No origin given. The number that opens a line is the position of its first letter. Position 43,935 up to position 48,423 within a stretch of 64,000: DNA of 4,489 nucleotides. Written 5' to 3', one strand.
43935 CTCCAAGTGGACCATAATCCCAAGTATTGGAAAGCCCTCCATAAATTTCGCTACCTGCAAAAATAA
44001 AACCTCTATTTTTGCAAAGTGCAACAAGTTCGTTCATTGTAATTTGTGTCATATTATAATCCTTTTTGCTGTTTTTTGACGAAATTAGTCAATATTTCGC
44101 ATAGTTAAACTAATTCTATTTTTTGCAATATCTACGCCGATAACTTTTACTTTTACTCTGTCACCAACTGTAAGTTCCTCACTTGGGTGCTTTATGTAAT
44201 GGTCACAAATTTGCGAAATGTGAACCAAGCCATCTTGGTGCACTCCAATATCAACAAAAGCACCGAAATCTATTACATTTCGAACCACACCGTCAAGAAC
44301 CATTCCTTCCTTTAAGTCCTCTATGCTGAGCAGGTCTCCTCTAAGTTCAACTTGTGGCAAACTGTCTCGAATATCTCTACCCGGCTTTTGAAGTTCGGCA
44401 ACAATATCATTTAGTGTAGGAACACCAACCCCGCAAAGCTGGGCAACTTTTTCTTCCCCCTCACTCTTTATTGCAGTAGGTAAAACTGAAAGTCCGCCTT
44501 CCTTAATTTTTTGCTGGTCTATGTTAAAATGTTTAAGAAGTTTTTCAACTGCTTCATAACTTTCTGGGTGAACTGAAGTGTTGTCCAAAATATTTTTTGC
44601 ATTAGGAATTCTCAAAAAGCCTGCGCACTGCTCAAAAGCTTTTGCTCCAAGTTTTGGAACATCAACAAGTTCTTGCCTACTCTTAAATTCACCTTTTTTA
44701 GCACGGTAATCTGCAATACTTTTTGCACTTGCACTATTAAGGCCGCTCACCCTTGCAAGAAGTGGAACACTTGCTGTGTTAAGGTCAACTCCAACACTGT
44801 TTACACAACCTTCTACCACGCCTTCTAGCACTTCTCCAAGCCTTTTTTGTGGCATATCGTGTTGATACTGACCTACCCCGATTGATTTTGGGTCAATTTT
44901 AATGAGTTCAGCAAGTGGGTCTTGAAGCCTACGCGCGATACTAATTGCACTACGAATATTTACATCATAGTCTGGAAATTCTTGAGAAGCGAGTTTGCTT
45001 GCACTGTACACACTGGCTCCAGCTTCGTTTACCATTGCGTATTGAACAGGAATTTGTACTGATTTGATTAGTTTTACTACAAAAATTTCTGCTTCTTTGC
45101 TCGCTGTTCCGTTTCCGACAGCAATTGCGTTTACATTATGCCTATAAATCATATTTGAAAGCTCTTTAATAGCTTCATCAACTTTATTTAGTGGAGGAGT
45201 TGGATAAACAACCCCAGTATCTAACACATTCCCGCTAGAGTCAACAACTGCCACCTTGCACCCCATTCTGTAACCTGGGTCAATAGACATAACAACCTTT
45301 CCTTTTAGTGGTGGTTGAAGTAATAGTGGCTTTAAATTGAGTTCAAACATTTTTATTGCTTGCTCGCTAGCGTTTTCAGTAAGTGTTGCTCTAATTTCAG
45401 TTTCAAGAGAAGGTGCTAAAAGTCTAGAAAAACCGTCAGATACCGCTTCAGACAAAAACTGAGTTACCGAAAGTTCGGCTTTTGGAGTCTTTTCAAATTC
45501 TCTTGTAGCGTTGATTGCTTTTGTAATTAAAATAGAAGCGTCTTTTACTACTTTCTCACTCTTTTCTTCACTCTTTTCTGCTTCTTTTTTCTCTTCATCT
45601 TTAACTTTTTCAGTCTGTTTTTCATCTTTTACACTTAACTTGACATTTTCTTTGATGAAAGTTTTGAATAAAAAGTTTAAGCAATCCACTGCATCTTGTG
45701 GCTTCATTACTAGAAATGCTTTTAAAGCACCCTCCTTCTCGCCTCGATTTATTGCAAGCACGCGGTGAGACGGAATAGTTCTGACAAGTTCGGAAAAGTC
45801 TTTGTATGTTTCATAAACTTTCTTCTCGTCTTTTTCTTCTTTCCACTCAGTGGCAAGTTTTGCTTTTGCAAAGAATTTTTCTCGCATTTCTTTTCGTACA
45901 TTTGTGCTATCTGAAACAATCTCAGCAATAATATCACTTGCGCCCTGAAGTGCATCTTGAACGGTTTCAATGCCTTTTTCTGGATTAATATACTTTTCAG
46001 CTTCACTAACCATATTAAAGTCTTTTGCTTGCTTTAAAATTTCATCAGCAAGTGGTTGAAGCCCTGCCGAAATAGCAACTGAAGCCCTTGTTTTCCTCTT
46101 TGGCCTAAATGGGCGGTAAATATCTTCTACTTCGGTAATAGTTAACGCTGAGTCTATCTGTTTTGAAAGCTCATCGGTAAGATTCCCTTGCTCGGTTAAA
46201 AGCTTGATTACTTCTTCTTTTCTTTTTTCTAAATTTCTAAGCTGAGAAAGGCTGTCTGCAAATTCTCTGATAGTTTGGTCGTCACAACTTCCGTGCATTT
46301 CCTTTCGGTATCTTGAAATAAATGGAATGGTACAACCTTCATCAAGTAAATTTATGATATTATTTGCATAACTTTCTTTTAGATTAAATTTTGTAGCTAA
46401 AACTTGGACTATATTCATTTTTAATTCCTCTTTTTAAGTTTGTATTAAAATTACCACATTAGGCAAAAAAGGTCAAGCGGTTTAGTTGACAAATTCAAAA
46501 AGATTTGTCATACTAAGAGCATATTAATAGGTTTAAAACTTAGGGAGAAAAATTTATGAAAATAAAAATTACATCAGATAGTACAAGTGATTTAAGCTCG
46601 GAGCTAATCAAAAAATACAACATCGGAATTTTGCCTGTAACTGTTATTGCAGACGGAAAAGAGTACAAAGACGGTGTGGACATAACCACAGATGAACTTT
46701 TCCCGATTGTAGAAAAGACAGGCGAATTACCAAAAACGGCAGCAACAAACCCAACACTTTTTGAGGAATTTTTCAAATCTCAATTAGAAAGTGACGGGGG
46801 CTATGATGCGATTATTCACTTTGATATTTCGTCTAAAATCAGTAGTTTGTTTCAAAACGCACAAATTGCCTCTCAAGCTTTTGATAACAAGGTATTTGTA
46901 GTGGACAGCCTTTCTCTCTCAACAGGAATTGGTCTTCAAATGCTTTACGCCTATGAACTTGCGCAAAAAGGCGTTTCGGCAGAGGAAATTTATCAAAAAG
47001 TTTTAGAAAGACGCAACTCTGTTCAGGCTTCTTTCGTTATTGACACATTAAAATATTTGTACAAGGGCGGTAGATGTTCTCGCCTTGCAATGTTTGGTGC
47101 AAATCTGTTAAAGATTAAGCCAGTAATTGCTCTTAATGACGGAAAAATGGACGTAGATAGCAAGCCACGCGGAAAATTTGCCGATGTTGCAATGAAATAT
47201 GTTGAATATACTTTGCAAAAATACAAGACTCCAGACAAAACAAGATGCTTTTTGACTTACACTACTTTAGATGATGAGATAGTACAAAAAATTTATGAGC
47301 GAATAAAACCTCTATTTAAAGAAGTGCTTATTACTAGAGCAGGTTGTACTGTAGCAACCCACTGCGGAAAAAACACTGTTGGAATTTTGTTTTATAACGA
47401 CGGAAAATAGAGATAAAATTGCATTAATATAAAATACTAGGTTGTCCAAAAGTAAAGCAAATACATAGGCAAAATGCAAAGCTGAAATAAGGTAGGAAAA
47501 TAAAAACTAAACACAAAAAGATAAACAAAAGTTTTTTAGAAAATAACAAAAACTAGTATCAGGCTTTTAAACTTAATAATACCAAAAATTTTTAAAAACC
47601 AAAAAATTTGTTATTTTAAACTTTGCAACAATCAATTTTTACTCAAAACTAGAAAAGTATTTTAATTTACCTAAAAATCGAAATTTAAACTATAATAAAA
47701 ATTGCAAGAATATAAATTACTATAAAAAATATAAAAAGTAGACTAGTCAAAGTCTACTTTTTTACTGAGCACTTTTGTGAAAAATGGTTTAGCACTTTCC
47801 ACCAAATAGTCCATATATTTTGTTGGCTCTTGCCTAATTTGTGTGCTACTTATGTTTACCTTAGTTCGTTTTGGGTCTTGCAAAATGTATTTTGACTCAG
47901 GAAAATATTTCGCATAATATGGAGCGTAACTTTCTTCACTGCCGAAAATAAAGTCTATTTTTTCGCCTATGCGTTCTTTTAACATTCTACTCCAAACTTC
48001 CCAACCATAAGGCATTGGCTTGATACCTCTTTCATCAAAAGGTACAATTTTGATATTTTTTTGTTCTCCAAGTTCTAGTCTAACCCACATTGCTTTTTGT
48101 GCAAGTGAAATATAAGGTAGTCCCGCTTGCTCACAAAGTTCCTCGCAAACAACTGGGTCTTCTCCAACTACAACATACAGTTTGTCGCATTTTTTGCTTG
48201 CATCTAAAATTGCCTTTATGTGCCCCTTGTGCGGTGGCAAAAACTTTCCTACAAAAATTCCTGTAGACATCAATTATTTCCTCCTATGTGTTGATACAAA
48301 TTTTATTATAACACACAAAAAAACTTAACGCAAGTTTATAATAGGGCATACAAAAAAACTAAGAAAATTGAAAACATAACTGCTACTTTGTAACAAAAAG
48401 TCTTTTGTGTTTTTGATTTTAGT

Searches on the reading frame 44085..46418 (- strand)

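Call 12: search_protein_families(library=pfam, proteins=[window:44085-46418:-], max_evalue=0.001)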
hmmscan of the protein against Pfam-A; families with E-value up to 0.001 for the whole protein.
window:44085-46418:- (777 aa): 9 families
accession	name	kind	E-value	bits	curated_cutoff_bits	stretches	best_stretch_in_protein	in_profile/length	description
PF16921.10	Tex_YqgF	-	1.2e-53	181.2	27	1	374-499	1-126/126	Tex protein YqgF-like domain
PF22706.1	Tex_central_region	-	6e-29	101.7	27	1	138-265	8-135/178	Tex central region-like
PF09371.15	Tex_N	-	1.6e-27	95.4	32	1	1-74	1-74/75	Tex-like protein N-terminal domain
PF12836.13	HHH_3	-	2e-27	95.5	27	1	539-603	1-65/65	Helix-hairpin-helix motif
PF17674.7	HHH_9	-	4.4e-20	72.7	23.1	1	609-684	1-70/70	HHH domain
PF00575.29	S1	-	1.5e-19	70.6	22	1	702-774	2-74/74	S1 RNA binding domain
PF23459.1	S1_RRP5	-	1.2e-12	48.6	27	1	702-771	1-70/72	RRP5 S1 domain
PF14639.11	YqgF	-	2.5e-09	37.6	35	1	390-506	24-147/150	Holliday-junction resolvase-like of SPT6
PF14635.12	HHH_7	-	1.4e-06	29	27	1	512-605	5-104/104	Helix-hairpin-helix motif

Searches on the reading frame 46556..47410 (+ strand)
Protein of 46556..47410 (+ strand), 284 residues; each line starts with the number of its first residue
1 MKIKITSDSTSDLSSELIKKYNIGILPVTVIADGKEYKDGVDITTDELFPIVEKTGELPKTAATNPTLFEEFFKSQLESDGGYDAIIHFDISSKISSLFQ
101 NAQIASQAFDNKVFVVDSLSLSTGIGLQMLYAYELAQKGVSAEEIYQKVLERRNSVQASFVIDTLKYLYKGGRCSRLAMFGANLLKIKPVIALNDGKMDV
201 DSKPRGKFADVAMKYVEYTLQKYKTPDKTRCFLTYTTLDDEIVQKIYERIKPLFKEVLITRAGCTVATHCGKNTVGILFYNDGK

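Call 12: search_protein_families(library=pfam, proteins=[window:46556-47410:+], max_evalue=0.001)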
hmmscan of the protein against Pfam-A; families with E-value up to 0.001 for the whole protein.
window:46556-47410:+ (284 aa): 1 family
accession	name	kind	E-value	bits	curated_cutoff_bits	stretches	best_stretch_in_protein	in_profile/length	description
PF02645.21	DegV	-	7.3e-69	232.6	27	1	2-281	1-279/280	Uncharacterised protein, DegV family COG1307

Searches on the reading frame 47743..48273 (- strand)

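Call 12: search_protein_families(library=pfam, proteins=[window:47743-48273:-], max_evalue=0.001)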
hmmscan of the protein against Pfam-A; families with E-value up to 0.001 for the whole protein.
window:47743-48273:- (176 aa): 1 family
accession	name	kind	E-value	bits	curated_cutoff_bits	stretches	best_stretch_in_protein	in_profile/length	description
PF01467.32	CTP_transf_like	-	4.4e-07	30.6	21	1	6-148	1-132/133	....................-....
